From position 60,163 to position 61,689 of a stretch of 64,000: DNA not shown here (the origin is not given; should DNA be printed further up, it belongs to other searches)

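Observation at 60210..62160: thrC-like / NIL-domain / CysO-like (GG-SR) three-gene cassette: possible protein-thiocarboxylate-dependent homocysteine or thio-amino-acid synthesis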

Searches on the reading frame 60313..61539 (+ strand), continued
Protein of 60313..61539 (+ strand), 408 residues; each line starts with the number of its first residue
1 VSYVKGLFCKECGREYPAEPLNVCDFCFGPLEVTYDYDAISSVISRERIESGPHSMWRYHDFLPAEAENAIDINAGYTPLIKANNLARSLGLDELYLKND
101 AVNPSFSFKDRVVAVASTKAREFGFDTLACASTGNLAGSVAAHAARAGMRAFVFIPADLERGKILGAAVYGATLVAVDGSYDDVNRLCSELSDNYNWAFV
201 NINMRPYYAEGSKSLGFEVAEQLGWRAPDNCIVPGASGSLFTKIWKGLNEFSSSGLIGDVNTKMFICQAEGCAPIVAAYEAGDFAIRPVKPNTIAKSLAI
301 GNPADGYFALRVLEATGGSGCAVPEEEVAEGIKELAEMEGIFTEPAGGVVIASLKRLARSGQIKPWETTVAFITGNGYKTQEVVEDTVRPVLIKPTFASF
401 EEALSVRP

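Call 61: search_protein_families(library=ncbifam, proteins=[L071:5543-6469:+, L048:7856-8947:+, L048:5986-7239:+, L048:8944-10158:+, L025:2594-3694:+, L062:4318-5622:+, L074:5923-7257:+, L029:4166-5095:+, L029:6001-7248:+, L029:8652-9161:+], max_evalue=0.00001)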
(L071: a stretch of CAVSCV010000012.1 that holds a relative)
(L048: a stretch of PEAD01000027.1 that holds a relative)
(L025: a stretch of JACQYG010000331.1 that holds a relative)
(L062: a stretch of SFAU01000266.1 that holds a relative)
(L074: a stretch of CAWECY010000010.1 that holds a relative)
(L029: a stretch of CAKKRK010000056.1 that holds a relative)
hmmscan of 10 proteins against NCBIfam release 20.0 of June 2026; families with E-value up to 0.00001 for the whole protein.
L071:5543-6469:+ (308 aa): 1 family
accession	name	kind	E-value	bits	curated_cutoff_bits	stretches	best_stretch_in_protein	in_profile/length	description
TIGR00268.2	TIGR00268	equivalog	3.3e-89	298.6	150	1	43-297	4-259/259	ATP-dependent sacrificial sulfur transferase LarE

L048:7856-8947:+ (363 aa): 39 families (the best 25 are shown)
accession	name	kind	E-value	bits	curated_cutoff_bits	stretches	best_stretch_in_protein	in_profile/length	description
TIGR00260.1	thrC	equivalog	4.5e-98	328.5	167.1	1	17-336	1-340/340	threonine synthase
NF004170.0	PRK05638.1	equivalog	1e-62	212.2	421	1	18-334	47-358/442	threonine synthase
NF006050.0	PRK08197.1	equivalog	2.2e-59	201.3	303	1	19-337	60-387/406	threonine synthase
NF006205.0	PRK08329.1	equivalog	3.5e-43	147.9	358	1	20-333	46-345/347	threonine synthase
NF004996.0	PRK06381.1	equivalog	9.9e-40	136.5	266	1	37-330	13-317/319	threonine synthase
NF005035.0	PRK06450.1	equivalog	1.6e-36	125.8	301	1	20-333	41-336/338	threonine synthase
TIGR01127.1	ilvA_1Cterm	equivalog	7e-22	77.9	378.75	1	40-329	1-283/380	threonine ammonia-lyase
NF005600.0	PRK07334.1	equivalog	7.7e-22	77.4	496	1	39-329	28-309/408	threonine ammonia-lyase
NF006390.0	PRK08639.1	equivalog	9.6e-21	74.2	421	1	39-329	25-312/418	threonine ammonia-lyase IlvA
NF005680.0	PRK07476.1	equivalog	2.4e-19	69.5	413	1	38-334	22-313/326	hydroxyectoine utilization dehydratase EutB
TIGR01124.1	ilvA_2Cterm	equivalog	2.8e-19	69.1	411.3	1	39-204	17-181/499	threonine ammonia-lyase, biosynthetic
TIGR02079.1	THD1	equivalog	6.1e-19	68.1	440.55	1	39-330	16-305/410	threonine ammonia-lyase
NF006094.0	PRK08246.1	subfamily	2e-18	66.8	331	1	39-329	23-301/310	serine/threonine dehydratase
NF009130.0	PRK12483.1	subfamily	2.7e-18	65.9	801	1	39-325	37-319/521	threonine ammonia-lyase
NF005292.0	PRK06815.1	equivalog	8.5e-18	64.4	371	1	39-187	21-168/320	threonine/serine dehydratase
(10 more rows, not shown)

L048:5986-7239:+ (417 aa): 33 families (the best 25 are shown)
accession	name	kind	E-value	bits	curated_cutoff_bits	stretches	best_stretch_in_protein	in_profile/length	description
TIGR00260.1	thrC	equivalog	3.5e-86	289.5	167.1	1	62-388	2-340/340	threonine synthase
NF006050.0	PRK08197.1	equivalog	4e-86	289.3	303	1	6-396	3-394/406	threonine synthase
NF004170.0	PRK05638.1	equivalog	5.8e-68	229.4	421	1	12-387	2-359/442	threonine synthase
NF006205.0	PRK08329.1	equivalog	3.8e-45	154.4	358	1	12-386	2-346/347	threonine synthase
NF005035.0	PRK06450.1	equivalog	6.1e-43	146.9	301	1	13-386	5-337/338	threonine synthase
NF004996.0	PRK06381.1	equivalog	7.7e-35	120.4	266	1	81-382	14-317/319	threonine synthase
TIGR03844.1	cysteate_syn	equivalog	1.8e-17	63.2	324.9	1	12-196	3-182/398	cysteate synthase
TIGR01127.1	ilvA_1Cterm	equivalog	2.5e-16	59.6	378.75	1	83-381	1-283/380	threonine ammonia-lyase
NF006390.0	PRK08639.1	equivalog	2.2e-15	56.6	421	1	83-381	26-311/418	threonine ammonia-lyase IlvA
NF006389.0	PRK08638.1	equivalog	3e-15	56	453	1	83-361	28-293/333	bifunctional threonine ammonia-lyase/L-serine ammonia-lyase TdcB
NF006674.0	PRK09224.1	subfamily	8.1e-15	54.5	577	1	83-377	26-308/508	threonine ammonia-lyase IlvA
NF005292.0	PRK06815.1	equivalog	2.2e-14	53.3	371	1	82-378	21-304/320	threonine/serine dehydratase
TIGR01124.1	ilvA_2Cterm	equivalog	8.5e-14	51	411.3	1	82-381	17-303/499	threonine ammonia-lyase, biosynthetic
NF005680.0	PRK07476.1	equivalog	5.2e-13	48.7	413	1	83-387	24-314/326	hydroxyectoine utilization dehydratase EutB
TIGR02079.1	THD1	equivalog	1.3e-12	47.3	440.55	1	83-383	17-305/410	threonine ammonia-lyase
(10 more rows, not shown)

L048:8944-10158:+ (404 aa): 6 families
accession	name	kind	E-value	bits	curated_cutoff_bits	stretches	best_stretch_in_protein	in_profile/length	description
NF003242.0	PRK04200.1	equivalog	8.9e-175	581.3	426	1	1-400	1-394/395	cofactor-independent phosphoglycerate mutase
TIGR02535.1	hyp_Hser_kinase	hypoth_equivalog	1.9e-170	566.9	446.3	1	1-400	1-397/397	proposed homoserine kinase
TIGR00306.2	apgM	subfamily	4.3e-162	539.7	320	1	2-398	1-402/403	2,3-bisphosphoglycerate-independent phosphoglycerate mutase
NF003104.0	PRK04024.1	equivalog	3.5e-93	312.6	489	1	1-386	3-389/412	2,3-bisphosphoglycerate-independent phosphoglycerate mutase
NF038358.1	phophono_PhpG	equivalog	3.9e-64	216.9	545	2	180-399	202-416/417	CMP-5'-phosphonoformate--3-phosphoglycerate phosphonoformyl transferase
NF003160.0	PRK04135.1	equivalog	1.5e-55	188.5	468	1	2-390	17-384/403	2,3-bisphosphoglycerate-independent phosphoglycerate mutase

L025:2594-3694:+ (366 aa): 37 families (the best 25 are shown)
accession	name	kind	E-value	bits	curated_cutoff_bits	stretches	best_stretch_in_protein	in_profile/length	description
TIGR00260.1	thrC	equivalog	4e-91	305.7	167.1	1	24-339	2-339/340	threonine synthase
NF004170.0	PRK05638.1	equivalog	3.6e-56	190.6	421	1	24-338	47-358/442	threonine synthase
NF006050.0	PRK08197.1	equivalog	8.7e-56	189.4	303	1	23-340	58-386/406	threonine synthase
NF006205.0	PRK08329.1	equivalog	7.4e-39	133.7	358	1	24-337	44-345/347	threonine synthase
NF004996.0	PRK06381.1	equivalog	1.8e-35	122.5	266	1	38-334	13-317/319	threonine synthase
NF005035.0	PRK06450.1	equivalog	1.3e-34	119.6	301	1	39-337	52-336/338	threonine synthase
NF005600.0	PRK07334.1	equivalog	2.8e-26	92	496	1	45-313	28-292/408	threonine ammonia-lyase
TIGR01127.1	ilvA_1Cterm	equivalog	2.4e-24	86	378.75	1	46-314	1-267/380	threonine ammonia-lyase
NF006390.0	PRK08639.1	equivalog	2.8e-23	82.6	421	1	45-334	25-313/418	threonine ammonia-lyase IlvA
NF005680.0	PRK07476.1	equivalog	5.7e-22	78.1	413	1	45-334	23-309/326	hydroxyectoine utilization dehydratase EutB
TIGR02079.1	THD1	equivalog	1.1e-20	73.8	440.55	1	45-334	16-305/410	threonine ammonia-lyase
NF006455.0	PRK08813.1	equivalog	2.5e-20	73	489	1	46-205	40-191/374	threonine dehydratase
NF009130.0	PRK12483.1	subfamily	5e-20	71.6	801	1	45-207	37-200/521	threonine ammonia-lyase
NF005292.0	PRK06815.1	equivalog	5.5e-20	71.6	371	1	46-208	22-184/320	threonine/serine dehydratase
TIGR01124.1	ilvA_2Cterm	equivalog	4.3e-19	68.5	411.3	1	45-207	17-180/499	threonine ammonia-lyase, biosynthetic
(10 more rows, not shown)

L062:4318-5622:+ (434 aa): 33 families (the best 25 are shown)
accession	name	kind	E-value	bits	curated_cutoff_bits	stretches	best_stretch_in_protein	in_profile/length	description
TIGR00260.1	thrC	equivalog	8.1e-106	354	167.1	1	68-395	1-340/340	threonine synthase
NF006050.0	PRK08197.1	equivalog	3.2e-85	286.4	303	1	20-398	10-389/406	threonine synthase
NF004170.0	PRK05638.1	equivalog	2.2e-53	181.4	421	1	36-394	19-359/442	threonine synthase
NF005035.0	PRK06450.1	equivalog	9.9e-41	139.7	301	1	80-393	49-337/338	threonine synthase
NF006205.0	PRK08329.1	equivalog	1.4e-40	139.4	358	1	68-393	43-346/347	threonine synthase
NF004996.0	PRK06381.1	equivalog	7.5e-37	127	266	1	88-389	14-317/319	threonine synthase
TIGR03844.1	cysteate_syn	equivalog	7.4e-24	84.3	324.9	1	43-393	18-382/398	cysteate synthase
TIGR01127.1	ilvA_1Cterm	equivalog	3.6e-21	75.6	378.75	1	90-388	1-283/380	threonine ammonia-lyase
NF006389.0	PRK08638.1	equivalog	3.8e-15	55.7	453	1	85-377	23-298/333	bifunctional threonine ammonia-lyase/L-serine ammonia-lyase TdcB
NF006390.0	PRK08639.1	equivalog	4.2e-15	55.6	421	1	89-388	25-312/418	threonine ammonia-lyase IlvA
NF005680.0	PRK07476.1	equivalog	1.2e-13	50.7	413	1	87-394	21-314/326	hydroxyectoine utilization dehydratase EutB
NF006094.0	PRK08246.1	subfamily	2.2e-13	50.3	331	1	105-389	37-302/310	serine/threonine dehydratase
NF005600.0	PRK07334.1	equivalog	1.9e-12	46.5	496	1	89-368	28-292/408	threonine ammonia-lyase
NF006058.0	PRK08206.1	equivalog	2.9e-12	45.8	276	1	134-372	112-356/402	diaminopropionate ammonia-lyase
NF006455.0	PRK08813.1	equivalog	3.2e-12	46.4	489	1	117-369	59-295/374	threonine dehydratase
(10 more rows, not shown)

L074:5923-7257:+ (444 aa): 40 families (the best 25 are shown)
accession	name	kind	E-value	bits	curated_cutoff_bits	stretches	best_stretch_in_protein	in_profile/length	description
NF006050.0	PRK08197.1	equivalog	2.9e-94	316.1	303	1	27-414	3-390/406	threonine synthase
TIGR00260.1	thrC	equivalog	2.1e-91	306.6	167.1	1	82-410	1-340/340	threonine synthase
NF004170.0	PRK05638.1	equivalog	1.3e-70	238.1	421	1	33-409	2-359/442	threonine synthase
NF005035.0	PRK06450.1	equivalog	7e-44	150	301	1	33-408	4-337/338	threonine synthase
NF004996.0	PRK06381.1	equivalog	1e-42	146.3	266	1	102-404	14-317/319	threonine synthase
NF006205.0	PRK08329.1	equivalog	1.1e-40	139.7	358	1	33-408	2-346/347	threonine synthase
TIGR01127.1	ilvA_1Cterm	equivalog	9.5e-28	97.2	378.75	1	104-383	1-266/380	threonine ammonia-lyase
NF006389.0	PRK08638.1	equivalog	1.4e-22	80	453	1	104-404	28-313/333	bifunctional threonine ammonia-lyase/L-serine ammonia-lyase TdcB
TIGR03844.1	cysteate_syn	equivalog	5.1e-22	78.2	324.9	1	33-410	3-384/398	cysteate synthase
NF005600.0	PRK07334.1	equivalog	9.9e-22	77.1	496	1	104-382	29-291/408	threonine ammonia-lyase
NF006390.0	PRK08639.1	equivalog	4.3e-21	75.4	421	1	104-403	26-312/418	threonine ammonia-lyase IlvA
NF005292.0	PRK06815.1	equivalog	3.6e-19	69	371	1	103-388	21-293/320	threonine/serine dehydratase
NF005680.0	PRK07476.1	equivalog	3.6e-19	68.9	413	1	104-407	24-312/326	hydroxyectoine utilization dehydratase EutB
NF006094.0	PRK08246.1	subfamily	4.3e-19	69.1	331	1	104-404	24-302/310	serine/threonine dehydratase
TIGR01124.1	ilvA_2Cterm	equivalog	5.5e-19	68.1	411.3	1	101-405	15-305/499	threonine ammonia-lyase, biosynthetic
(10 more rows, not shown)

L029:4166-5095:+ (309 aa): 34 families (the best 25 are shown)
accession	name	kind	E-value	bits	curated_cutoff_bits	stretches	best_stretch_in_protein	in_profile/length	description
TIGR01139.1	cysK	equivalog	3.4e-138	459.9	350.95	1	9-304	1-296/298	cysteine synthase A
TIGR01136.1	cysKM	subfamily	3.5e-131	437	344.15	1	9-305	1-298/299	cysteine synthase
NF007989.0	PRK10717.1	equivalog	5.5e-111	370.8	387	1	4-302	3-314/334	cysteine synthase A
TIGR01137.1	cysta_beta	equivalog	1.8e-104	349.9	510.25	1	6-302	2-307/457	cystathionine beta-synthase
NF008735.0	PRK11761.1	equivalog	1.1e-88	297.3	413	1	7-304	4-292/296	cysteine synthase CysM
TIGR01138.1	cysM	equivalog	2.8e-86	289.6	394.2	1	9-303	2-287/290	cysteine synthase B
TIGR03945.1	PLP_SbnA_fam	equivalog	2.4e-75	253.4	349.95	1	9-301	1-295/304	2,3-diaminopropionate biosynthesis protein SbnA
NF053679.1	CysteaSynCapA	equivalog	1.3e-69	234.5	600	1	4-302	5-316/329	cysteate synthase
NF005292.0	PRK06815.1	equivalog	7.4e-29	100.8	371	1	6-212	12-210/320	threonine/serine dehydratase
NF052478.1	CystDsulMYC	equivalog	7.7e-24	84.7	600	1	28-307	35-325/354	L-cysteine desulfhydrase Cds1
TIGR01127.1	ilvA_1Cterm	equivalog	1e-21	77.4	378.75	1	16-294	1-282/380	threonine ammonia-lyase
NF006094.0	PRK08246.1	subfamily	2.1e-20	73.4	331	1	5-294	13-300/310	serine/threonine dehydratase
NF006390.0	PRK08639.1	equivalog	6.3e-20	71.5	421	1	6-212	16-218/418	threonine ammonia-lyase IlvA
NF005600.0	PRK07334.1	equivalog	1.6e-18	66.5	496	1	6-294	19-308/408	threonine ammonia-lyase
NF004996.0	PRK06381.1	equivalog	2.1e-18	66.4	266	1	11-194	11-189/319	threonine synthase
NF006050.0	PRK08197.1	equivalog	1.7e-13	50.1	303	1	14-137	79-193/406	threonine synthase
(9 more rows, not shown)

L029:6001-7248:+ (415 aa): 30 families (the best 25 are shown)
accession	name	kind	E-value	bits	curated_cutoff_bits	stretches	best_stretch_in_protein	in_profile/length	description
TIGR00260.1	thrC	equivalog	2.7e-89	299.7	167.1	1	56-383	1-340/340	threonine synthase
NF006050.0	PRK08197.1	equivalog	1.7e-86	290.6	303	1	2-387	4-390/406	threonine synthase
NF004170.0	PRK05638.1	equivalog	1.4e-60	205.1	421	1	8-382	3-359/442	threonine synthase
NF006205.0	PRK08329.1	equivalog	7.3e-46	156.7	358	1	7-381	2-346/347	threonine synthase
NF005035.0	PRK06450.1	equivalog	3.8e-43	147.6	301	1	6-381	3-337/338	threonine synthase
NF004996.0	PRK06381.1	equivalog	1.7e-40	139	266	1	76-377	14-317/319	threonine synthase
TIGR01127.1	ilvA_1Cterm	equivalog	2.2e-20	73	378.75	1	78-377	1-285/380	threonine ammonia-lyase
TIGR03844.1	cysteate_syn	equivalog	1.1e-19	70.5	324.9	1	7-382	3-383/398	cysteate synthase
NF006390.0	PRK08639.1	equivalog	1.8e-17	63.5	421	1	78-376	26-312/418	threonine ammonia-lyase IlvA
NF005680.0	PRK07476.1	equivalog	3e-15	56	413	1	75-382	21-314/326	hydroxyectoine utilization dehydratase EutB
NF006094.0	PRK08246.1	subfamily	8.8e-15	54.9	331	1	72-355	18-282/310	serine/threonine dehydratase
NF006389.0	PRK08638.1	equivalog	2.1e-14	53.2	453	1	77-377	27-313/333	bifunctional threonine ammonia-lyase/L-serine ammonia-lyase TdcB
NF005292.0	PRK06815.1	equivalog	9.2e-14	51.2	371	1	73-362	17-294/320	threonine/serine dehydratase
NF006058.0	PRK08206.1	equivalog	2e-13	49.7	276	1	125-362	115-358/402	diaminopropionate ammonia-lyase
NF005600.0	PRK07334.1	equivalog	4.7e-13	48.5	496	1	78-355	29-291/408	threonine ammonia-lyase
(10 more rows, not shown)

L029:8652-9161:+ (169 aa): 1 family
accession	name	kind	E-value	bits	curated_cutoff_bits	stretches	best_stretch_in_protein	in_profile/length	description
NF041370.1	desamp_Halo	equivalog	3.6e-12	46.3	130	1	5-126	2-103/133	desampylase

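Call 71: search_dna_similar(query=window:60313-61539:+, collection=plasmids, mode=protein, max_evalue=1e-40, max_rows=25)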
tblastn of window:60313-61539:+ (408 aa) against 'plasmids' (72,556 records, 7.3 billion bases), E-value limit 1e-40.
Records with a match: 53; places in all: 54; records where one place covers at least 80% of the query: 44.
Best place of each record, by identity: <60% 53.
By first word of the organism name: Azospirillum 10; Haloarcula 6; Natrinema 5; Acinetobacter 4; Halostella 2; Haloterrigena 2; Haladaptatus 2; Stenotrophomonas 2; Listeria 2; Nonomuraea 1; and 17 more.
By predicted mobility (MOB-suite, as given by PLSDB): non-mobilizable 45; mobilizable 7; conjugative 1.
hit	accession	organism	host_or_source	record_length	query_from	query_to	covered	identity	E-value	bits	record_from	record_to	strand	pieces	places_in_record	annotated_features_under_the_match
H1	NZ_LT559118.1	Nonomuraea gerenzanensis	-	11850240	7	401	97%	51.7%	2e-112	369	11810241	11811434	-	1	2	none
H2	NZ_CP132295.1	Natronococcus sp. AD-5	cell culture,sediment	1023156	1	406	100%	37.4%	4e-60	218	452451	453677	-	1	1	record has no annotation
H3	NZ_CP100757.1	Natrinema gelatinilyticum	marine sediment,sediment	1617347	1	406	100%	37.4%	3e-58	212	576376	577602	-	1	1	record has no annotation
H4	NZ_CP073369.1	Haloarcula sinaiiensis ATCC 33800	cell culture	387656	1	401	98%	37.7%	2e-57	209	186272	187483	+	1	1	thrC: threonine synthase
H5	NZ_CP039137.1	Haloarcula marismortui ATCC 43049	Cell culture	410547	1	401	98%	37.7%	2e-57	209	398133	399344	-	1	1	thrC: threonine synthase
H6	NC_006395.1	Haloarcula marismortui ATCC 43049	-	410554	1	401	98%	37.7%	2e-57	209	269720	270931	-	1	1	thrC: threonine synthase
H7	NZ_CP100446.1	Natrinema caseinilyticum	marine sediment,sediment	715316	1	406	100%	37.2%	5e-58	211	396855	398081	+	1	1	thrC: threonine synthase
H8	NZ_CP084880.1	Natrinema halophilum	pure culture,salt mine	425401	1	406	100%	36.7%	6e-60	217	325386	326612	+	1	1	thrC: threonine synthase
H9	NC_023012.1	Haloarcula hispanica N601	-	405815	1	401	98%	37.1%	1e-55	204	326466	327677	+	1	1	thrC: threonine synthase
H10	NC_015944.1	Haloarcula hispanica ATCC 33960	-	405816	1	401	98%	37.1%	1e-55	204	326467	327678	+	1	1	thrC: threonine synthase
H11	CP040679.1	Halostella pelagica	pure culture,isolated from salted brown ...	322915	1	401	98%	36.7%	8e-56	205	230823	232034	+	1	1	record has no annotation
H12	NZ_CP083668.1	Haloprofundus halobius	cell culture,salt lake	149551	1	397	97%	37.0%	3e-58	212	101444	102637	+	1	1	thrC: threonine synthase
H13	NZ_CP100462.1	Salinigranum marinum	cell culture,Saline soil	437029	1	402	99%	36.3%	6e-57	208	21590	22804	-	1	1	thrC: threonine synthase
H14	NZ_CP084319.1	Haloterrigena alkaliphila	Salt lake,Salt lake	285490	1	401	98%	36.4%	4e-55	203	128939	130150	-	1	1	thrC: threonine synthase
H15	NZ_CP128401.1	Candidatus Chlorohelix allophototropha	Single colony of Candidatus Chlorohelix ...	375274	2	382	93%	38.3%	9e-57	208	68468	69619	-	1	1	threonine synthase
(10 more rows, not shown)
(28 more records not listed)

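Call 73: get_annotated_region(hit=H1, flank=5000)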
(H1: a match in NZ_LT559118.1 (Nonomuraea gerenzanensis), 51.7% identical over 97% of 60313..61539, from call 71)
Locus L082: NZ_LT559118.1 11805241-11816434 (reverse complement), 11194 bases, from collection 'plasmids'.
description: Nonomuraea gerenzanensis isolate nono1 plasmid I, complete sequence
organism: Nonomuraea gerenzanensis (NCBI taxid 93944)
taxonomy: Bacteria; Actinomycetota; Actinomycetes; Streptosporangiales; Streptosporangiaceae; Nonomuraea; Nonomuraea gerenzanensis
host: -; source: -; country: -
typing (MOB-suite, as given by PLSDB): non-mobilizable
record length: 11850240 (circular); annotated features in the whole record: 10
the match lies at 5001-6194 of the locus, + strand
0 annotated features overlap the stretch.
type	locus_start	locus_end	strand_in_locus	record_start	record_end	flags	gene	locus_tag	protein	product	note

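Call 79: find_homologous_proteins(query=L039:6334-6906:+, max_evalue=1e-10)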
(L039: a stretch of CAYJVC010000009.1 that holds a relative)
Query L039:6334-6906:+ (190 aa): 1464 proteins with E <= 1e-10 among 1610 candidates; the best 120 are listed.
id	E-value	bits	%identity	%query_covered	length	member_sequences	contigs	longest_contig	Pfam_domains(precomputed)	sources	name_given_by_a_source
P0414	7.0e-117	406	100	100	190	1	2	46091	PF09383.17,PF02597.27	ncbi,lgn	-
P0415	1.5e-91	323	79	99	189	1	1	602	PF09383.17,PF02597.27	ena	-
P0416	1.0e-89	317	75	99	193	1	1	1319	PF09383.17,PF02597.27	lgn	-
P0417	1.2e-89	317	78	99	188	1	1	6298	PF09383.17,PF02597.27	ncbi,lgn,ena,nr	ncbi:MAG: hypothetical protein AUJ72_04195 [Candidatus Omnitrophica bacterium CG1_02_46_14]|nr:MAG: 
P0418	4.0e-88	312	81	100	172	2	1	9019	PF09383.17,PF02597.27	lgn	-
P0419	4.6e-88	312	82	100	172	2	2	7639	PF09383.17,PF02597.27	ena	-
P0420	1.5e-87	310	75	99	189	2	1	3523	PF09383.17,PF02597.27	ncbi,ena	-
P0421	6.8e-87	308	81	100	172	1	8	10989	PF09383.17,PF02597.27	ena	-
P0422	5.8e-86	305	74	99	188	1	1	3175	PF09383.17,PF02597.27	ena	-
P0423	8.3e-86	304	75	99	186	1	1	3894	PF09383.17,PF02597.27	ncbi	-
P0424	1.5e-85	304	78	100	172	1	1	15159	PF09383.17,PF02597.27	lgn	-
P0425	8.4e-85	301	74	99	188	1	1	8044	PF09383.17,PF02597.27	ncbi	-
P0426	3.7e-84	299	79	99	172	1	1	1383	PF09383.17,PF02597.27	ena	-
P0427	1.1e-83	297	76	100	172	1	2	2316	PF09383.17,PF02597.27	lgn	-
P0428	1.5e-83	297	76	100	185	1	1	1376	PF09383.17,PF02597.27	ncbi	-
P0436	2.4e-81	290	75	99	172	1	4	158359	PF09383.17,PF02597.27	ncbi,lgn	-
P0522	4.5e-78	279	71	100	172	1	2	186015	PF09383.17,PF02597.27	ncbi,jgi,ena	-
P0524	4.6e-78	279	70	99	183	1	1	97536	PF09383.17,PF02597.27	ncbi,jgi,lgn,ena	-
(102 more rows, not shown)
